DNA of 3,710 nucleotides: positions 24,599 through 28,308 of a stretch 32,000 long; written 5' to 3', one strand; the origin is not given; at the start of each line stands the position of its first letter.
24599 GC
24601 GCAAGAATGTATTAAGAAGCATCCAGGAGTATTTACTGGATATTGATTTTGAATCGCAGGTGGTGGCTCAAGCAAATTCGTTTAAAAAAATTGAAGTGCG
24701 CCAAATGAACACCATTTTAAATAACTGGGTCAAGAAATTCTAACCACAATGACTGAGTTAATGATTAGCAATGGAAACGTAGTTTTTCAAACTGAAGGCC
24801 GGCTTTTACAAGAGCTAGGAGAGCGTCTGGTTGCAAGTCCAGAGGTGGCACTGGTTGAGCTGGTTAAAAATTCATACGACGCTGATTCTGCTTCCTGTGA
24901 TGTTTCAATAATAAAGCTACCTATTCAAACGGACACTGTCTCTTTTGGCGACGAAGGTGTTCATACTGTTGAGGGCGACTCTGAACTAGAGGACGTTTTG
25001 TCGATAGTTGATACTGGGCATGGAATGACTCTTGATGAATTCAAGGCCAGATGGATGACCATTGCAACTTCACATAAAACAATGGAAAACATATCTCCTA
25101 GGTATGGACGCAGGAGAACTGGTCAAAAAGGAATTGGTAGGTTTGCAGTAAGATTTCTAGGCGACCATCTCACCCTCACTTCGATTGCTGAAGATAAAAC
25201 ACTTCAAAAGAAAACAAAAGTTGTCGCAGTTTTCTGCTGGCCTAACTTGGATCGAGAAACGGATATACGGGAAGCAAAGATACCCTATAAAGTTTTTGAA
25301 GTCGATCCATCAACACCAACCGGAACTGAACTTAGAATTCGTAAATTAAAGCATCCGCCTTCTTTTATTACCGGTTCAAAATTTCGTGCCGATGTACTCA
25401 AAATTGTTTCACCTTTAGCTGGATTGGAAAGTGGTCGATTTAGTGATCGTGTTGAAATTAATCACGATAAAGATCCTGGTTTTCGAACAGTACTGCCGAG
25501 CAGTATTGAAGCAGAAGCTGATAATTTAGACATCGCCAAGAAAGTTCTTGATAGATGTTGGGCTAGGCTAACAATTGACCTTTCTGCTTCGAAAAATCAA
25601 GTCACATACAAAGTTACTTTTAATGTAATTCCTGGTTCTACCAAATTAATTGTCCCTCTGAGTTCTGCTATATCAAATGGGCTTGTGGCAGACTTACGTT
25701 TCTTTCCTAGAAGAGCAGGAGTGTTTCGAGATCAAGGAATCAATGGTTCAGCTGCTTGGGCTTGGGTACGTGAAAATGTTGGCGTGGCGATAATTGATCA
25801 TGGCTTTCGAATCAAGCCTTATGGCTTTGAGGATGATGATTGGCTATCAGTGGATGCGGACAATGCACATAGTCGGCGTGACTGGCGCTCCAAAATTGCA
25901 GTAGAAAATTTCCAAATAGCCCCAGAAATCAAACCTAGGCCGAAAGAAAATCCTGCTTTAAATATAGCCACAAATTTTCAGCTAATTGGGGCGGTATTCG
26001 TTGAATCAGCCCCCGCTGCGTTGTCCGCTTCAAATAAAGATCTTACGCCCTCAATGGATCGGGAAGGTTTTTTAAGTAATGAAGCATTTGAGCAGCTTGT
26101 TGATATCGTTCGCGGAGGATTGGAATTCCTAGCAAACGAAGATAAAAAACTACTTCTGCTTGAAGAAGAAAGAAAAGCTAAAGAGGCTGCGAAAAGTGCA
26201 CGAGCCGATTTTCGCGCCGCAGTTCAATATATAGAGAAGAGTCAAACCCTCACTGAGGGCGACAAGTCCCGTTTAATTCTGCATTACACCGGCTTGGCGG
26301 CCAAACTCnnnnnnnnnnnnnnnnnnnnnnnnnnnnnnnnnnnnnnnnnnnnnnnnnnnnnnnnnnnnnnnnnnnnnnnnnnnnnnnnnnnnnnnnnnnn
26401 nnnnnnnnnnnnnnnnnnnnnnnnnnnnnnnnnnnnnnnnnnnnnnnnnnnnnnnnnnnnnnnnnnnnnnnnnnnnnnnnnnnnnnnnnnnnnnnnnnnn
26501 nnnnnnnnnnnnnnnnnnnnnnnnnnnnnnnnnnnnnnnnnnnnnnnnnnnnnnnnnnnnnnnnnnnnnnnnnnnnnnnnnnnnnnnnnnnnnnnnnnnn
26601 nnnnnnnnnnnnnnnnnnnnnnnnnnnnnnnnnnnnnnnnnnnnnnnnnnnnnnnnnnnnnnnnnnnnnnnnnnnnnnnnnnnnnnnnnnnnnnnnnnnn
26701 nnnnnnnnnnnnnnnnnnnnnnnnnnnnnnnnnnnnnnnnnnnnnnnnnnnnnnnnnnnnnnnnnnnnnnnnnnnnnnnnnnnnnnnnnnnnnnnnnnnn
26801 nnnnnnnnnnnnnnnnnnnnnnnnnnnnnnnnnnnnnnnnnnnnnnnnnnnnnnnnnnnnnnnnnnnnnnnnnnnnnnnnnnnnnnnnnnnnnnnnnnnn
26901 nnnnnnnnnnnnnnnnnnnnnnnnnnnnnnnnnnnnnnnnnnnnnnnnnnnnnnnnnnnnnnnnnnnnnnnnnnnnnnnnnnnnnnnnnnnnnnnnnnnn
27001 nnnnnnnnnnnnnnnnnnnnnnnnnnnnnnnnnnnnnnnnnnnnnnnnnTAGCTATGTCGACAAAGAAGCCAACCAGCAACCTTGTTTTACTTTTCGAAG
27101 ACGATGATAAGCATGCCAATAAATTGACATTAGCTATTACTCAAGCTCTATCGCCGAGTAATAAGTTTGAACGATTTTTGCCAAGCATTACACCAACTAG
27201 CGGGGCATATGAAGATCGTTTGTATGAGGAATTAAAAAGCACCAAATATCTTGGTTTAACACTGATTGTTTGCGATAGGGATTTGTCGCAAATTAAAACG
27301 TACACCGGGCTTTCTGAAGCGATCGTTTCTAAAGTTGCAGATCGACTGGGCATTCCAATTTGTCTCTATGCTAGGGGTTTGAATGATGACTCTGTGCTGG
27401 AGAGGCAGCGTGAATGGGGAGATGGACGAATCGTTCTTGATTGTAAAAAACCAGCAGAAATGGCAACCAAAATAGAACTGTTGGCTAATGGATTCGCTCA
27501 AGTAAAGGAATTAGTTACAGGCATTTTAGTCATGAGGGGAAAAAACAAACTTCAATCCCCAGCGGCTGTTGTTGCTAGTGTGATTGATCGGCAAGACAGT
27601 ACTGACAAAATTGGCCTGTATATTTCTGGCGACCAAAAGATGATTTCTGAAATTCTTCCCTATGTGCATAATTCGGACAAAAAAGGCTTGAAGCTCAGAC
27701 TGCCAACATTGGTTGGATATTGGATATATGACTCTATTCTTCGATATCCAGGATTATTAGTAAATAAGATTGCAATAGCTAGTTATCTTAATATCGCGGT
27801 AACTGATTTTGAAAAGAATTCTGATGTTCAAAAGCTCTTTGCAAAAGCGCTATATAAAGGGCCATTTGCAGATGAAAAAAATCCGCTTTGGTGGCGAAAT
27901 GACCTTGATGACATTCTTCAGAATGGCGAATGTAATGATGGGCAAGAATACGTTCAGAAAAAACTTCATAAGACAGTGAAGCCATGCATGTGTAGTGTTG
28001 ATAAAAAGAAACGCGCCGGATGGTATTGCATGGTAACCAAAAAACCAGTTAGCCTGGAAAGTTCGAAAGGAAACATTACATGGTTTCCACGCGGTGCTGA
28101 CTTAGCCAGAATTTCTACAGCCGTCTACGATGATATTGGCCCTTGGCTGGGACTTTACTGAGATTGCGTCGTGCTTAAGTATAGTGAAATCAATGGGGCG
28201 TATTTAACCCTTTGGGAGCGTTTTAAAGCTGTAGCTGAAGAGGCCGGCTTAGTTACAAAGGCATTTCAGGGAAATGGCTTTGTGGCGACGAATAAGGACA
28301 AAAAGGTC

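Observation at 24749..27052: One polypeptide with two different Bergerat-fold ATPase modules (MORC/Hsp90-like at the N-terminus, histidine kinase at the C-terminus)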

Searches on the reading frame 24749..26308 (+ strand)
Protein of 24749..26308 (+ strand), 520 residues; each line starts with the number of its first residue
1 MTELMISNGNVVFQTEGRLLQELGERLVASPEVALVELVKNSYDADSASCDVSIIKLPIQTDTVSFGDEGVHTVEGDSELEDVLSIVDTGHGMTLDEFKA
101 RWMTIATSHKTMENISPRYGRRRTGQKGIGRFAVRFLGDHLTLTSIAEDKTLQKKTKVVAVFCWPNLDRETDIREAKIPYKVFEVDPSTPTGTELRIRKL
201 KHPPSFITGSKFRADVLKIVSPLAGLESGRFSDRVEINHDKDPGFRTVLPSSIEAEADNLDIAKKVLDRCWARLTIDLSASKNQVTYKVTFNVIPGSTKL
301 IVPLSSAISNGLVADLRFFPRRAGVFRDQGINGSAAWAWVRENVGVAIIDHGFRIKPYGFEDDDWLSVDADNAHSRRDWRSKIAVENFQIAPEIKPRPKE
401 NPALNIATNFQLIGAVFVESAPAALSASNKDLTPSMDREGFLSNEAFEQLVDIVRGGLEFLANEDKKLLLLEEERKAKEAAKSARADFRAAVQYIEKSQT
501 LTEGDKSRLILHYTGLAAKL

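Call 62: predict_structure(alignment_id=A5)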
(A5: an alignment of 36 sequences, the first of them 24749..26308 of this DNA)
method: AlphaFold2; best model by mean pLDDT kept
length: 520 residues; sequences in the alignment: 36
mean_pLDDT: 83.3   pTM: 0.78
mean pLDDT of the five models: 83.3, 80.6, 80.6, 78.8, 77.7
residues with pLDDT >= 90: 205; 70-90: 234; 50-70: 61; < 50: 20
segments of 3 or more residues with pLDDT < 50: 63-65, 67-75, 107-109, 254-257
pLDDT, mean of each block of 10 residues (from residue 1): 85 66 65 91 89 89 50 58 94 89 62 68 66 86 94 94 87 84 93 94 90 90 88 59 85 60 91 94 94 91 91 94 79 90 90 76 81 66 89 85 87 92 70 80 91 95 92 89 89 89 89 84
secondary structure, 60 per line:
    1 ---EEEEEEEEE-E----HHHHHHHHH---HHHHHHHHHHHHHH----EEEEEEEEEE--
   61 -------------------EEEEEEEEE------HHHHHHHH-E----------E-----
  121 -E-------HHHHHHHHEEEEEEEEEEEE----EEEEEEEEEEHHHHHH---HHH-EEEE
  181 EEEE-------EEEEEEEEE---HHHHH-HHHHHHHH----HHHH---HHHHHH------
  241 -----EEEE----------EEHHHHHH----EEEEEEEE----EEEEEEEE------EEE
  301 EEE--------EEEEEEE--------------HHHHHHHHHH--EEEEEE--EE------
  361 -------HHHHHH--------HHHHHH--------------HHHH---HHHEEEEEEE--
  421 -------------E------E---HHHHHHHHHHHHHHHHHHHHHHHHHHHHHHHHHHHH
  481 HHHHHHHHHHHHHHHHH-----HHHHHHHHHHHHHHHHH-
elements in order: E4-12 H19-27 H31-44 E49-58 E80-88 H95-102 H130-137 E138-149 E154-163 H164-169 E177-184 E192-200 H204-208 H210-217 H222-225 H229-234 E246-249 H262-267 E272-279 E284-291 E298-303 E312-318 H333-342 E345-350 H368-373 H382-387 H402-405 E412-418 H445-497 H503-519

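Call 65: fold_search(model_id=the predicted structure, library=pdb)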
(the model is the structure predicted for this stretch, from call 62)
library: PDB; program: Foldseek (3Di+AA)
matches with E <= 10: 356; with E <= 0.001: 177
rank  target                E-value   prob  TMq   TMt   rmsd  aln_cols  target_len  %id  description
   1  8ffw_B                2.1e-09  1.00  0.27  0.23  15.4       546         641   14  Cryo-EM structure of the GR-Hsp90-FKBP51 complex (released 2023-11-01)
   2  8h77_B                2.3e-09  1.00  0.28  0.24  16.0       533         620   13  Hsp90-AhR-p23-XAP2 complex (released 2023-01-04)
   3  8gae_B                2.5e-09  1.00  0.28  0.24  13.2       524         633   14  Hsp90 provides platform for CRaf dephosphorylation by PP5 (released 2023-04-26)
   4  9cdj_B                2.9e-09  1.00  0.28  0.31  13.8       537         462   12  MORC2 ATPase with DNA (released 2025-07-09)
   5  8ffv_A                3.1e-09  1.00  0.27  0.23  13.7       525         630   15  Cryo-EM structure of the GR-Hsp90-FKBP52 complex (released 2023-11-01)
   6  6mw7_D                4.5e-09  1.00  0.31  0.32  11.8       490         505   11  Crystal structure of ATPase module of SMCHD1 bound to ATP (released 2019-09-11)
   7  6mw7_B                5.0e-09  1.00  0.31  0.32  12.1       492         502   12  Crystal structure of ATPase module of SMCHD1 bound to ATP (released 2019-09-11)
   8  6mw7_A                7.0e-09  1.00  0.33  0.33  12.4       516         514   12  Crystal structure of ATPase module of SMCHD1 bound to ATP (released 2019-09-11)
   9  8u1l_A                8.7e-09  1.00  0.27  0.23  16.3       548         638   13  Cryo-EM structure of the RAF1-HSP90-CDC37 complex in the closed state (released 2024-03-13)
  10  8ffv_B                9.2e-09  1.00  0.28  0.24  15.4       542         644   15  Cryo-EM structure of the GR-Hsp90-FKBP52 complex (released 2023-11-01)
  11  8gft_A                1.1e-08  1.00  0.28  0.24  15.8       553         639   14  Hsp90 provides platform for CRaf dephosphorylation by PP5 (released 2023-05-03)
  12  7zub_B                1.1e-08  1.00  0.27  0.23  15.5       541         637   13  Cryo-EM structure of the indirubin-bound Hsp90-XAP2-AHR complex (released 2022-11-23)
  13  8eoa_A                1.3e-08  1.00  0.28  0.24  14.5       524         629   13  Cryo-EM structure of human HSP90B-AIPL1 complex (released 2023-01-25)
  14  7z37_AP1              1.6e-08  1.00  0.27  0.23  15.8       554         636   13  Structure of the RAF1-HSP90-CDC37 complex (RHC-II) (released 2022-09-14)
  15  4iyn_B                2.2e-08  1.00  0.28  0.25  18.1       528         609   13  Structure of mitochondrial Hsp90 (TRAP1) with ADP-ALF4- (released 2014-01-22)
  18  6mw7_C                2.7e-08  1.00  0.32  0.32  12.4       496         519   12  Crystal structure of ATPase module of SMCHD1 bound to ATP (released 2019-09-11)
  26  6o1e                  4.3e-08  1.00  0.30  0.35  13.8       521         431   10  The crystal structure of human MORC3 ATPase-CW in complex with AMPPNP (released 2019-03-20)
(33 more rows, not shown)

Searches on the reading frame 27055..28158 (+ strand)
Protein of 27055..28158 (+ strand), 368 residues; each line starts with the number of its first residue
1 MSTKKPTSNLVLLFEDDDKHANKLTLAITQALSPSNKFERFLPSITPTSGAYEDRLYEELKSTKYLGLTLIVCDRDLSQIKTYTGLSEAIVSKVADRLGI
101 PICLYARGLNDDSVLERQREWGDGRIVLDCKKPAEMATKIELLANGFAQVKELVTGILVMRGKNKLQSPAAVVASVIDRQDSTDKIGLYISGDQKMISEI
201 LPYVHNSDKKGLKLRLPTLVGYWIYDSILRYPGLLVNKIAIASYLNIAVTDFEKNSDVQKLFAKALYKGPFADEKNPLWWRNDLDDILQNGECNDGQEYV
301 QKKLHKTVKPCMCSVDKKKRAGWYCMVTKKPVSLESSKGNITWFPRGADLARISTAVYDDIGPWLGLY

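Call 3: search_protein_families(library=pfam, proteins=[window:27055-28158:+], max_evalue=0.01)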
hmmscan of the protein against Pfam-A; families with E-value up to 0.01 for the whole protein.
window:27055-28158:+ (368 aa): 0 families

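Call 4: search_protein_families(library=padloc, proteins=[window:27055-28158:+], max_evalue=0.01)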
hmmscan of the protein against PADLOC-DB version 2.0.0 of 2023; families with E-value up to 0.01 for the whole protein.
window:27055-28158:+ (368 aa): 0 families

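Call 9: search_protein_families(library=ncbifam, proteins=[window:27055-28158:+], max_evalue=0.01)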
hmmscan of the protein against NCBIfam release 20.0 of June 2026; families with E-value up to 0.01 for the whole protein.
window:27055-28158:+ (368 aa): 0 families

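Call 42: search_solved_structures(query=A3, max_evalue=10)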
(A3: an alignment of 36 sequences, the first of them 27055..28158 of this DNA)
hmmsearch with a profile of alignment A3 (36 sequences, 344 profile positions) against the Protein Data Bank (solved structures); distinct sequences matched with E-value up to 10: 174 (the best 60 are shown).
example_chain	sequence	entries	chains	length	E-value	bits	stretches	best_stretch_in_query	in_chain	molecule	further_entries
9xzo_A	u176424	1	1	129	1.1e-07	34.4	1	4-134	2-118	De novo protein M1X0B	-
7ve6_A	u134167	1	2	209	4.3e-07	32.5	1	1-127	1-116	Response regulator protein VraR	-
1mvo_A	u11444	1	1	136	4.8e-07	32.3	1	1-118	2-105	PhoP response regulator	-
4gvp_A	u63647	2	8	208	1.4e-06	30.7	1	3-127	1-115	Response regulator protein vraR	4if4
3a0r_B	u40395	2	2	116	4.7e-06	29.1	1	5-128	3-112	Response regulator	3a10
4nic_A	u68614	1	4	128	6.2e-06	28.7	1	4-116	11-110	DNA-binding transcriptional regulator RstA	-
3a0u_A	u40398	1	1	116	6.7e-06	28.5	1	5-128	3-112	Response regulator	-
8vc9_A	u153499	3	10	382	3.9e-05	26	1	1-126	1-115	Leptospira virulence regulator B (LvrB) | histidine kinase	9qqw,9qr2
1dc7_A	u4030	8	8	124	5.4e-05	25.6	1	6-112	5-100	NITROGEN REGULATION PROTEIN | NITROGEN REGULATION PROTEIN NR(I) | NTRC RECEIVER DOMAIN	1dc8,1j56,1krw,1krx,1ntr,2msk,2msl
6azr_B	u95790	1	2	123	5.8e-05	25.5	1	1-100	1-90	Chemotaxis regulator-transmits chemoreceptor signals to flagelllar motor components CheY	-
6ekg_Y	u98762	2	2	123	6.7e-05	25.3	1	4-117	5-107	Chemotaxis protein CheY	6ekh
1m5t_A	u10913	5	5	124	9.3e-05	24.8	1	5-118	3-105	cell division response regulator DivK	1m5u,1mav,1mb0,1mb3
6swl_A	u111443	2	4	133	0.00011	24.6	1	1-96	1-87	Two-component response regulator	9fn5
5ic5_A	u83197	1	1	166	0.00013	24.3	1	6-111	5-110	Candidate response regulator, CheY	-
7od9_B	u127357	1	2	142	0.00013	24.3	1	6-117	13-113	Response regulator receiver protein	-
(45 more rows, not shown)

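Call 44: search_protein_families(library=pfam, alignment_id=A3, max_evalue=1)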
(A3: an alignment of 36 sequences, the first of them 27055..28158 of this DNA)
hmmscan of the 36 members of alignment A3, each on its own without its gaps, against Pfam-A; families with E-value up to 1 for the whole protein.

A. member 1, window:27055-28158:+ (368 aa): 0 families

B. families by the number of members that match (of 36 scanned): 14 families
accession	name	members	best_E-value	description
PF00072.30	Response_reg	17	4.6e-07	Response regulator receiver domain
PF14606.12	Lipase_GDSL_3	2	0.013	GDSL-like Lipase/Acylhydrolase family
PF08158.18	SDA1_HEAT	1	0.025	SDA1, HEAT repeat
PF19961.5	EAD8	1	0.038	Effector-associated domain 8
PF07365.17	Toxin_8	1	0.041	Alpha conotoxin precursor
PF06694.16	Plant_NMP1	1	0.058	Plant nuclear matrix protein 1 (NMP1)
PF13919.11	ASXH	1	0.07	Asx homology domain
PF12686.12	DUF3800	1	0.1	Protein of unknown function (DUF3800)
PF01368.27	DHH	1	0.11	DHH family, N-terminal domain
PF03709.21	OKR_DC_1_N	1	0.11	Orn/Lys/Arg decarboxylase, N-terminal domain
PF13249.12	SQHop_cyclase_N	1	0.14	Squalene-hopene cyclase N-terminal domain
PF06964.18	Alpha-L-AF_C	1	0.19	Alpha-L-arabinofuranosidase C-terminal domain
PF17808.7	fn3_PAP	1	0.21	Fn3-like domain from Purple Acid Phosphatase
PF09712.15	PHA_synth_III_E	1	0.22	Poly(R)-hydroxyalkanoic acid synthase subunit (PHA_synth_III_E)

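Call 88: search_protein_families(library=phrogs, proteins=[window:27055-28158:+], max_evalue=0.01)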
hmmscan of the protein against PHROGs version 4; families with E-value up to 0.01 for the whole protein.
window:27055-28158:+ (368 aa): 0 families

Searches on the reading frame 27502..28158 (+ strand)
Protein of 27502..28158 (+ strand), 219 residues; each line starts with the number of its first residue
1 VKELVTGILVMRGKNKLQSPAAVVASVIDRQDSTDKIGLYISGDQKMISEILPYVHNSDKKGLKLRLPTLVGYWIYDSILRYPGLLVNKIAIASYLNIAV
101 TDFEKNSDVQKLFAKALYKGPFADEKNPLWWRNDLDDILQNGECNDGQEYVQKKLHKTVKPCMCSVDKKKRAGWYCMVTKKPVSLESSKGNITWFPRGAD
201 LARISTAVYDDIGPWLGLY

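Call 72: search_solved_structures(query=A6, max_evalue=10)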
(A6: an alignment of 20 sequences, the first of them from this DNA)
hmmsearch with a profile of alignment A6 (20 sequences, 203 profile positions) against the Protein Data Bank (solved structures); distinct sequences matched with E-value up to 10: 3.
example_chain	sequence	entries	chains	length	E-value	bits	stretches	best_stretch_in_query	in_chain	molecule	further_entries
8jxg_D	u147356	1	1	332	0.00046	22.8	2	82-111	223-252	rat RAP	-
2p01_A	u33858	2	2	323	0.4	13.2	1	74-112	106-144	Alpha-2-macroglobulin receptor-associated protein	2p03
9qaw_L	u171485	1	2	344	0.45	13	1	74-112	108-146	Alpha-2-macroglobulin receptor-associated protein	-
